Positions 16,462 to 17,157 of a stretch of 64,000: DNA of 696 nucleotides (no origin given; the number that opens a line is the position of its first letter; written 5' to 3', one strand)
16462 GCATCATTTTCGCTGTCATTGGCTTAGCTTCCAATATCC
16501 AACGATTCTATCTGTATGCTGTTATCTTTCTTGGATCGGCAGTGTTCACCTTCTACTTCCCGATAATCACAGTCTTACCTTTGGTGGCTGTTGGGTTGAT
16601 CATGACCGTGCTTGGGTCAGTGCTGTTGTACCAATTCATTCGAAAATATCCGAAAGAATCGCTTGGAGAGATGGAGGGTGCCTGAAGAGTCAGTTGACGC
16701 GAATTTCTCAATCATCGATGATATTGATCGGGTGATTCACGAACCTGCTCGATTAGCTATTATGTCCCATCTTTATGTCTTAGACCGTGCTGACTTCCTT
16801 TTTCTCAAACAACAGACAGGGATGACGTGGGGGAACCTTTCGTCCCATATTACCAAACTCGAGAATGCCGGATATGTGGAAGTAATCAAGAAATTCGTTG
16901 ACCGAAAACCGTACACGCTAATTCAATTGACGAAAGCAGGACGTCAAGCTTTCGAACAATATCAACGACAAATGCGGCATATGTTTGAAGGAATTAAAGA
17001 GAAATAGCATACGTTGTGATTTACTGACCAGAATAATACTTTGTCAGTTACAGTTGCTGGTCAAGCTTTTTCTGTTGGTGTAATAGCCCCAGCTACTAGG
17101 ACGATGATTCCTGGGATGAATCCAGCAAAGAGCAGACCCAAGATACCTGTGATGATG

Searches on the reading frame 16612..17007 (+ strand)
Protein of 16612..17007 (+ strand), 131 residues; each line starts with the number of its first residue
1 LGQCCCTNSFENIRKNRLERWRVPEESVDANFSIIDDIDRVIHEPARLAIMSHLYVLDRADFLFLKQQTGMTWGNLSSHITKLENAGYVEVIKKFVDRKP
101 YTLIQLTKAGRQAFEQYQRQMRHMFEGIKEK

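Call 27: search_protein_families(library=pfam, proteins=[window:16612-17007:+], max_evalue=0.001)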
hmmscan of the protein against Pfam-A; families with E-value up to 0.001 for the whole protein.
window:16612-17007:+ (131 aa): 1 family
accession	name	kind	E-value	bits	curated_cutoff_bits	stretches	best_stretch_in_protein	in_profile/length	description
PF13601.12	HTH_34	-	1.2e-27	96.3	27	1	47-123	2-78/80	Winged helix DNA-binding domain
